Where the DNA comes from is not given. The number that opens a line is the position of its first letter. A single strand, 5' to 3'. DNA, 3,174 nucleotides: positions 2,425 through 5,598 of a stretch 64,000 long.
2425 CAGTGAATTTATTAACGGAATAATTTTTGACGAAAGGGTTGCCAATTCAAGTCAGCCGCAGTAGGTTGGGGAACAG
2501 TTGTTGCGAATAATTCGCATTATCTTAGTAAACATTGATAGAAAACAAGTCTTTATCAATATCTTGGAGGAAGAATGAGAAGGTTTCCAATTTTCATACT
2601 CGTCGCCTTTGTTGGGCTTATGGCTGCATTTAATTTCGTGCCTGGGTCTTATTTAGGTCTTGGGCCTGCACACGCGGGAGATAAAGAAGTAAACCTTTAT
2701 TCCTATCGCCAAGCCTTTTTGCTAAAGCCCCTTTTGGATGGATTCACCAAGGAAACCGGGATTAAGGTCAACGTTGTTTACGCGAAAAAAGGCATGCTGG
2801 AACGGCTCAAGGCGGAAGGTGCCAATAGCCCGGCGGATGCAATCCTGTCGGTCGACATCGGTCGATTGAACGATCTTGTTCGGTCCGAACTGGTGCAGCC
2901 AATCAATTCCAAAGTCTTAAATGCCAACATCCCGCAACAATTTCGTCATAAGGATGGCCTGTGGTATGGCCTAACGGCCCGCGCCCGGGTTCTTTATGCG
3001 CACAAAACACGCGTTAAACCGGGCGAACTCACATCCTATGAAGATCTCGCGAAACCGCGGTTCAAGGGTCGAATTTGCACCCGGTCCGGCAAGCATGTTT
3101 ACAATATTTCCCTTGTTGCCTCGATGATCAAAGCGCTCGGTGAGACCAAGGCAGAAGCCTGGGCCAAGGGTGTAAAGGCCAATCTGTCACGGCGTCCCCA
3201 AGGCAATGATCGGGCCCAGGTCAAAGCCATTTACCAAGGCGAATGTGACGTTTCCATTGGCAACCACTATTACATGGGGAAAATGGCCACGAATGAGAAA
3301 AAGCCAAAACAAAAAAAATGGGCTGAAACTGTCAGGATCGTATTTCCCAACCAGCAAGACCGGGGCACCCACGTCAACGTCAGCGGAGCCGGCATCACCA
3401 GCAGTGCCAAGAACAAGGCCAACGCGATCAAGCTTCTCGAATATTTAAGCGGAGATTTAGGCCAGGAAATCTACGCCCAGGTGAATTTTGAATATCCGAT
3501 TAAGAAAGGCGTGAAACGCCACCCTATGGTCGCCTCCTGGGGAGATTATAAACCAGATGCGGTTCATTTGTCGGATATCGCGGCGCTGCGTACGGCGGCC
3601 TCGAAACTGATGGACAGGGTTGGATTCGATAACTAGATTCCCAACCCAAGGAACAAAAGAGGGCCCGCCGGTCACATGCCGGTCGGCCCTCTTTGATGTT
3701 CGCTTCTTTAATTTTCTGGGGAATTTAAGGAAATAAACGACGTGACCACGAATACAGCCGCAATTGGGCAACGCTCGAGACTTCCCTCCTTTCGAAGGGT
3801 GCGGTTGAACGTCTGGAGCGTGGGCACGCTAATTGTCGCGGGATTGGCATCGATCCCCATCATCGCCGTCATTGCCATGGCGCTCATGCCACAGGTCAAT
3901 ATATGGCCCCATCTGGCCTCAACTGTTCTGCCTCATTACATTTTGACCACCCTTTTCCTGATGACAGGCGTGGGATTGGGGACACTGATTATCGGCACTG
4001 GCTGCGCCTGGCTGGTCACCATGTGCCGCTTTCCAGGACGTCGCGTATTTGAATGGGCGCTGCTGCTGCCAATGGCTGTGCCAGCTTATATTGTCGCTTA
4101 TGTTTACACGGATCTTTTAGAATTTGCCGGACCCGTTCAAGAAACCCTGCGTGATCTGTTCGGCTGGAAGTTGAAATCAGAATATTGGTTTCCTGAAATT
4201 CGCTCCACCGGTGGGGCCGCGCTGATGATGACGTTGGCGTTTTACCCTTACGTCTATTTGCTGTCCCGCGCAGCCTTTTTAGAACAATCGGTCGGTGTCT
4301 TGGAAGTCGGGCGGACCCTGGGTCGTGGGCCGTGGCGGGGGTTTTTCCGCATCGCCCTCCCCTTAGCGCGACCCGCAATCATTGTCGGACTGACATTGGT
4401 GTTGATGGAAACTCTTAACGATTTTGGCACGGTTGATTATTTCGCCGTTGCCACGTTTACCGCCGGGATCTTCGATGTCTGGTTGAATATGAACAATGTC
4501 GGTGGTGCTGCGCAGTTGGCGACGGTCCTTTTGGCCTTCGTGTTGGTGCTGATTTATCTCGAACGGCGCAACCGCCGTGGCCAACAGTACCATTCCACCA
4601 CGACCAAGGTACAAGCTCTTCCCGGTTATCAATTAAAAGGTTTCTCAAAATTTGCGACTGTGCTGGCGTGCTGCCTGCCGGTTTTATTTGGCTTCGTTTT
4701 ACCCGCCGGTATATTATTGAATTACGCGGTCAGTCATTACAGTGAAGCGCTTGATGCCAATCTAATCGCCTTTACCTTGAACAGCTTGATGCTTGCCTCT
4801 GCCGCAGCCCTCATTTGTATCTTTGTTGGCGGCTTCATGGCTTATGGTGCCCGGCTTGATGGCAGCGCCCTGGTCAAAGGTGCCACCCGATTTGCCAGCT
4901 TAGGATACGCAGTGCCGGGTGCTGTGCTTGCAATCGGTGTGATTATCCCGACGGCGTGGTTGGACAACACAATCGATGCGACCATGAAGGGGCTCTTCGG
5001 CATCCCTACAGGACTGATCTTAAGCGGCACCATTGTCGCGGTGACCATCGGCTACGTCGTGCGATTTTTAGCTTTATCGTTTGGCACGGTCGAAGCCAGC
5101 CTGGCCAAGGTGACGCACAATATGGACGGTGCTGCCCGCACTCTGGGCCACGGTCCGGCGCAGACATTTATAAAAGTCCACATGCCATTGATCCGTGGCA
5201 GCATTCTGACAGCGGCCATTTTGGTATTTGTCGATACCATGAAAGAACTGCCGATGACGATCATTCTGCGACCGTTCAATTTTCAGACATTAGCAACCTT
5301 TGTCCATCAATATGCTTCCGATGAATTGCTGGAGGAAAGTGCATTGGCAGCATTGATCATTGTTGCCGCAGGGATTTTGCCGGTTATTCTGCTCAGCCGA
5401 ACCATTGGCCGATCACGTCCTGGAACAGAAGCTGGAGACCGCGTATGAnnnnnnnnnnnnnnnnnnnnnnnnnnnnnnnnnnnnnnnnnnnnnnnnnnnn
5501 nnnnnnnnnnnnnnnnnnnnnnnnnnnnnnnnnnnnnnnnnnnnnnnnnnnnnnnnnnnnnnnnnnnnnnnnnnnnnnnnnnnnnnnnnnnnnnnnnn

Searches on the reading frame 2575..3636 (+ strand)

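Call 70: search_protein_families(library=pfam, proteins=[window:2575-3636:+], max_evalue=0.001)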
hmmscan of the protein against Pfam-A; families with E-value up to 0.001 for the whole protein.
window:2575-3636:+ (353 aa): 4 families
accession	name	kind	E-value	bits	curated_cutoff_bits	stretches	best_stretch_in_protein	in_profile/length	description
PF13343.11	SBP_bac_6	-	3e-19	69.9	24.6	1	86-309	3-219/245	Bacterial extracellular solute-binding protein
PF13531.11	SBP_bac_11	-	1.3e-14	54.9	25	1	47-302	10-223/227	Bacterial extracellular solute-binding protein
PF01547.30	SBP_bac_1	-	2.1e-14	54.7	26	1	48-294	9-303/307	Bacterial extracellular solute-binding protein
PF13416.11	SBP_bac_8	-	2.2e-13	51.1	27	1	55-324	4-276/279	Bacterial extracellular solute-binding protein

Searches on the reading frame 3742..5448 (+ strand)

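Call 70: search_protein_families(library=pfam, proteins=[window:3742-5448:+], max_evalue=0.001)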
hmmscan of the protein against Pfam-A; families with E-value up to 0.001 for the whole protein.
window:3742-5448:+ (568 aa): 1 family
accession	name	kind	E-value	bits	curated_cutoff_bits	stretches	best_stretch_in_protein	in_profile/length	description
PF00528.27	BPD_transp_1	-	3.7e-16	59.8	26.4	2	84-271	4-170/184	Binding-protein-dependent transport system inner membrane component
